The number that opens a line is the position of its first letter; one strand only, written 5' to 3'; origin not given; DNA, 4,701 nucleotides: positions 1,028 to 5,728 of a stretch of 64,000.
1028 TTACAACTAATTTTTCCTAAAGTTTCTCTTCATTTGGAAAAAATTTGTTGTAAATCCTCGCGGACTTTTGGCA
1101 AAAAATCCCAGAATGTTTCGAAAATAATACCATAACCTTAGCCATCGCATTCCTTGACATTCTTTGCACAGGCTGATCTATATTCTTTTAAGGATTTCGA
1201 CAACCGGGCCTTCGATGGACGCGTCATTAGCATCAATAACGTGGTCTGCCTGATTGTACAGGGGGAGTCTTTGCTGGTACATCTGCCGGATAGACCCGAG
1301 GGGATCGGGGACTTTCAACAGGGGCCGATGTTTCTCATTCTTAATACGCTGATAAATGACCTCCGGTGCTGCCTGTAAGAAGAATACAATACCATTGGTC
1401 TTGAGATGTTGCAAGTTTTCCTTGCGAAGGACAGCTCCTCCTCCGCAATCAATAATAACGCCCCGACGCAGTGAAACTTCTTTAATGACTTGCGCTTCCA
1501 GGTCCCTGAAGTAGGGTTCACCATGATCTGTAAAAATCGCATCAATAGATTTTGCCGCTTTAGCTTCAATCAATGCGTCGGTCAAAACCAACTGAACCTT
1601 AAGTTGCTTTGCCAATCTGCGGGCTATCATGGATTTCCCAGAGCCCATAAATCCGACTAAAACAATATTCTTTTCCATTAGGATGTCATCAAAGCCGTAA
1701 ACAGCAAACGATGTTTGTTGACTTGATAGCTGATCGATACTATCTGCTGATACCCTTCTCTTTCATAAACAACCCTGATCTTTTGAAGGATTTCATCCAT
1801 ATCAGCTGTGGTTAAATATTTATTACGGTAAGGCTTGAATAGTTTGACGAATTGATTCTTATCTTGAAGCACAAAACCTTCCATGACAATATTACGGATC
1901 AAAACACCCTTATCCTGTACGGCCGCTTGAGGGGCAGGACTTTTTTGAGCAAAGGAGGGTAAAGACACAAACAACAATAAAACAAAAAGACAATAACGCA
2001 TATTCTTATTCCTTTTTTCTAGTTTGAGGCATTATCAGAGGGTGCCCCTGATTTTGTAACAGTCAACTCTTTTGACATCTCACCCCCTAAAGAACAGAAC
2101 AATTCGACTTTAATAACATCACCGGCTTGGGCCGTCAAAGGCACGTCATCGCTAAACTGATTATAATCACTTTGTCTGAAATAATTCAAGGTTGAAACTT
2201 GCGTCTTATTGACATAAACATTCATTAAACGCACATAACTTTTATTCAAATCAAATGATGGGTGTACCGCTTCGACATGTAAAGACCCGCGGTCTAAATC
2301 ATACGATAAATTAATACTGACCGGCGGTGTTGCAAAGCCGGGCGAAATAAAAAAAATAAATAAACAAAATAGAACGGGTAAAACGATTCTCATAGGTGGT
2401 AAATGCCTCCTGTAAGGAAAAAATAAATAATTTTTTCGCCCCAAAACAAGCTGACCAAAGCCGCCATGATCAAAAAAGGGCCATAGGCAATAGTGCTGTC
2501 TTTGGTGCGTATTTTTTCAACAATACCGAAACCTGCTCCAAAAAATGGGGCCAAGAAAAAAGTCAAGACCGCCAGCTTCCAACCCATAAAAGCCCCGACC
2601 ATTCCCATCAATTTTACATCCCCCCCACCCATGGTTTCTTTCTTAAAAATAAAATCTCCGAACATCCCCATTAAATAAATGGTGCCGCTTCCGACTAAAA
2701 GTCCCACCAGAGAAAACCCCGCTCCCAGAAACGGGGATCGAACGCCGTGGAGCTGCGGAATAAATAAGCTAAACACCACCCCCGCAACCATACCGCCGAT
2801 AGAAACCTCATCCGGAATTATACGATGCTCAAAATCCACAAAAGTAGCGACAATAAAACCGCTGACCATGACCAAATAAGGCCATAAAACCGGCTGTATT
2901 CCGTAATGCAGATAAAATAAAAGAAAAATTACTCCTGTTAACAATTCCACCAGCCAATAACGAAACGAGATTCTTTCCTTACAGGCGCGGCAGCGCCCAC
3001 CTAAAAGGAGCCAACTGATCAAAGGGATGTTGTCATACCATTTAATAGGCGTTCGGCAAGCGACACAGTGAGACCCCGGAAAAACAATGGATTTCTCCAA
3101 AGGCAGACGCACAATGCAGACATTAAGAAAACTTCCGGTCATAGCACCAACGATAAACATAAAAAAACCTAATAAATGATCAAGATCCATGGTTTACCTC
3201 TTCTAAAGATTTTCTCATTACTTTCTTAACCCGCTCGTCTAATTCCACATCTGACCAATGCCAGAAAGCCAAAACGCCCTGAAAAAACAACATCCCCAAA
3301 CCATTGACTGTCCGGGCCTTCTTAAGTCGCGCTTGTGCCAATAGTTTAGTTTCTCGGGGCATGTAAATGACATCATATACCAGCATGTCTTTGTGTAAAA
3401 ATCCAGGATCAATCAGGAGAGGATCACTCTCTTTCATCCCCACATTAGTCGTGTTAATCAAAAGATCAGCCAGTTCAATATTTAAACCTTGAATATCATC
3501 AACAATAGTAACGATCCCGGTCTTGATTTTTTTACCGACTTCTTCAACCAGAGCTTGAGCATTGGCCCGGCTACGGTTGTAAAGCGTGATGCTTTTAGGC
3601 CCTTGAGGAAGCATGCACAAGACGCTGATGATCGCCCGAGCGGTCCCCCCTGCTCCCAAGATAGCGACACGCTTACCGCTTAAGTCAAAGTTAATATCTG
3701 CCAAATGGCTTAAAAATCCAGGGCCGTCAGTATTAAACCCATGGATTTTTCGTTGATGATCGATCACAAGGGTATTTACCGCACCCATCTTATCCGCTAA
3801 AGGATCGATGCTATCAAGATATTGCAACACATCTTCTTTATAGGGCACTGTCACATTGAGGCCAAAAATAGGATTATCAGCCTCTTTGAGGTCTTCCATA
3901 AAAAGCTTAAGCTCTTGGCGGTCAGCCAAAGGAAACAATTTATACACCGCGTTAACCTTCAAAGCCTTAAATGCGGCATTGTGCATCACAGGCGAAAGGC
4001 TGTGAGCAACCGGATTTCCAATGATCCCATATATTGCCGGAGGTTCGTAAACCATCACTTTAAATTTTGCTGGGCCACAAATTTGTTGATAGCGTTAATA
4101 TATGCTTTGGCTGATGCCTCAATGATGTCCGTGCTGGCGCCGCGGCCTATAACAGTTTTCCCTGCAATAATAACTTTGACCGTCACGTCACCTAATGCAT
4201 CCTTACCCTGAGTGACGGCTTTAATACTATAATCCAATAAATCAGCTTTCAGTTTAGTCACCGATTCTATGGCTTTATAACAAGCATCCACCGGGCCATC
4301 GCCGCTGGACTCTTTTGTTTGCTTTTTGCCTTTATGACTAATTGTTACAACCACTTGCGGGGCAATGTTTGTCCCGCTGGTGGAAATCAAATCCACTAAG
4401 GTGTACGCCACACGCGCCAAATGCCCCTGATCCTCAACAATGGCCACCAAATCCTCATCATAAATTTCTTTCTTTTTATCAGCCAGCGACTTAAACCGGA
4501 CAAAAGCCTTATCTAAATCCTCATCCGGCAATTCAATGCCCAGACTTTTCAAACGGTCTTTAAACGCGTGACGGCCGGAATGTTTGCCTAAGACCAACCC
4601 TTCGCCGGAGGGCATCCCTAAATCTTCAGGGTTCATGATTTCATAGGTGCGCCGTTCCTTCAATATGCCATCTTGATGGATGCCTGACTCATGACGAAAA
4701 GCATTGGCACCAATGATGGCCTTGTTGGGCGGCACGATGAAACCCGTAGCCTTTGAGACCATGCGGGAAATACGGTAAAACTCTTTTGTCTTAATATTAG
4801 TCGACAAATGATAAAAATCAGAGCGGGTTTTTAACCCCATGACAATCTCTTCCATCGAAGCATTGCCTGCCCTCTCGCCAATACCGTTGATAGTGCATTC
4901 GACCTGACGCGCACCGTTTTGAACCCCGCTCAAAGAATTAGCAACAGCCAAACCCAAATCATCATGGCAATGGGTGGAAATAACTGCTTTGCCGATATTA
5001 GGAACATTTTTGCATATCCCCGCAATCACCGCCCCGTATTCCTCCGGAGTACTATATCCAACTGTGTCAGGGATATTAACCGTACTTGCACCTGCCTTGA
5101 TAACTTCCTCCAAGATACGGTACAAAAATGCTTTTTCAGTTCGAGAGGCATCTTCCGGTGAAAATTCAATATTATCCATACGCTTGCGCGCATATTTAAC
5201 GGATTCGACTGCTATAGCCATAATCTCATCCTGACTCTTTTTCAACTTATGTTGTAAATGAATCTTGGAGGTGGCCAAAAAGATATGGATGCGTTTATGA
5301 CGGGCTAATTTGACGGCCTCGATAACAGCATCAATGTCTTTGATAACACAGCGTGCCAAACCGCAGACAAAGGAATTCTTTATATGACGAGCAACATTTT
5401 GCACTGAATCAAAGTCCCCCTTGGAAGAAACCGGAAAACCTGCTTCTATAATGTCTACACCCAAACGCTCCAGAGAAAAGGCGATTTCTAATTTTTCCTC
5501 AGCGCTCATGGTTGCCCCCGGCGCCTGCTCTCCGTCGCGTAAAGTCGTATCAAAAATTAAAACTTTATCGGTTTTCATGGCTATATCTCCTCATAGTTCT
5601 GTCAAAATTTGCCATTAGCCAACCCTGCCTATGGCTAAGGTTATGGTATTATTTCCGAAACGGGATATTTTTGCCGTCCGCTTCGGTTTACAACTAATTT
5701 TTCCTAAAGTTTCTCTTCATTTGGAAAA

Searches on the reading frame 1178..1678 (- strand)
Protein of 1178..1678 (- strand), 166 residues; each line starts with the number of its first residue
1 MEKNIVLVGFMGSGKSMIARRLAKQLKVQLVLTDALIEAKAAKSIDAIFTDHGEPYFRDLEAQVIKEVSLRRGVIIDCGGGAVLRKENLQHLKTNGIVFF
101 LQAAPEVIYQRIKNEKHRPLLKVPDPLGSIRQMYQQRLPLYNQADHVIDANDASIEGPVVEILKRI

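Call 60: search_protein_families(library=pfam, proteins=[window:1178-1678:-], max_evalue=0.00001)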
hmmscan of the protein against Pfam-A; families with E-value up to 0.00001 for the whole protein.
window:1178-1678:- (166 aa): 3 families
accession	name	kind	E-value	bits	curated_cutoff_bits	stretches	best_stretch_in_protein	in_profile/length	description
PF01202.28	SKI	-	2.3e-44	151.7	22.1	1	11-165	1-157/159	Shikimate kinase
PF13238.12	AAA_18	-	4.4e-08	34.1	29.4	1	5-116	1-112/128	AAA domain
PF13671.12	AAA_33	-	9e-07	29.7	27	1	5-78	2-77/143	AAA domain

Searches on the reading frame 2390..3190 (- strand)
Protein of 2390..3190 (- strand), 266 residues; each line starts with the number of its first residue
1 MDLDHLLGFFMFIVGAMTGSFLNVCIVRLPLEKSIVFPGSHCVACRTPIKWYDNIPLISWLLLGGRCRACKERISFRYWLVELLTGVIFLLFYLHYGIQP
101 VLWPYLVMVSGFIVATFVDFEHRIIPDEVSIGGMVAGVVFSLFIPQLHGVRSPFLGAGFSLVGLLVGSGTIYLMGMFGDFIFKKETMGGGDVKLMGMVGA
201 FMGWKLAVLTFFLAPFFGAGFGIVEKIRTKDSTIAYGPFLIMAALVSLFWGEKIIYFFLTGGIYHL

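Call 60: search_protein_families(library=pfam, proteins=[window:2390-3190:-], max_evalue=0.00001)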
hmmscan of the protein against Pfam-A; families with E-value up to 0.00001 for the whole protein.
window:2390-3190:- (266 aa): 2 families
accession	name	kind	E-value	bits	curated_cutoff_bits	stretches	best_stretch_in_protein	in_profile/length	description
PF06750.18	A24_N_bact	-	1.2e-35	121.8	23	1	13-96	1-84/84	Bacterial Peptidase A24 N-terminal domain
PF01478.23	Peptidase_A24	-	6.4e-19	68.8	26.5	1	106-223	1-104/104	Type IV leader peptidase family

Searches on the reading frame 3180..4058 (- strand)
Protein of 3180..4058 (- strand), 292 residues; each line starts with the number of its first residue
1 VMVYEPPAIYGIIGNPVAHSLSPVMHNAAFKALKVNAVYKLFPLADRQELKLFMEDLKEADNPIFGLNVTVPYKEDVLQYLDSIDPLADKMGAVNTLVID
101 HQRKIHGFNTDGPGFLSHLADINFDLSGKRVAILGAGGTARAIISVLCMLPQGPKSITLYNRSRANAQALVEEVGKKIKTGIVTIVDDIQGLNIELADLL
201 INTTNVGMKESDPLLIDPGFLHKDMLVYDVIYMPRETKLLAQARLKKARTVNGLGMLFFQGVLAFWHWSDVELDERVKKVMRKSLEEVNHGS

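Call 60: search_protein_families(library=pfam, proteins=[window:3180-4058:-], max_evalue=0.00001)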
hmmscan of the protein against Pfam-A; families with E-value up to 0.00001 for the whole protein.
window:3180-4058:- (292 aa): 2 families
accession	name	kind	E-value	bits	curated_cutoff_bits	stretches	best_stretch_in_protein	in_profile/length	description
PF08501.16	Shikimate_dh_N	-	4.9e-26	91.2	27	1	12-97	1-83/83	Shikimate dehydrogenase substrate binding domain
PF01488.26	Shikimate_DH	-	5.5e-08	33.4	24.3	1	119-204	2-83/138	Shikimate / quinate 5-dehydrogenase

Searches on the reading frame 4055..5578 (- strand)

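Call 60: search_protein_families(library=pfam, proteins=[window:4055-5578:-], max_evalue=0.00001)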
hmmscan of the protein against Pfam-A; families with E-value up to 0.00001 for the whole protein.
window:4055-5578:- (507 aa): 3 families
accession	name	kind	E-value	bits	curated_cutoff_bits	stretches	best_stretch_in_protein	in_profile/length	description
PF00682.25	HMGL-like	-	3.6e-96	322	29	1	6-274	2-260/260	HMGL-like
PF08502.15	LeuA_dimer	-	5e-34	117.5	24.9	1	371-500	1-130/131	LeuA allosteric (dimerisation) domain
PF22617.1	HCS_D2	-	7.1e-30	103.7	27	1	288-370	1-82/82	Homocitrate synthase post-HMGL domain-like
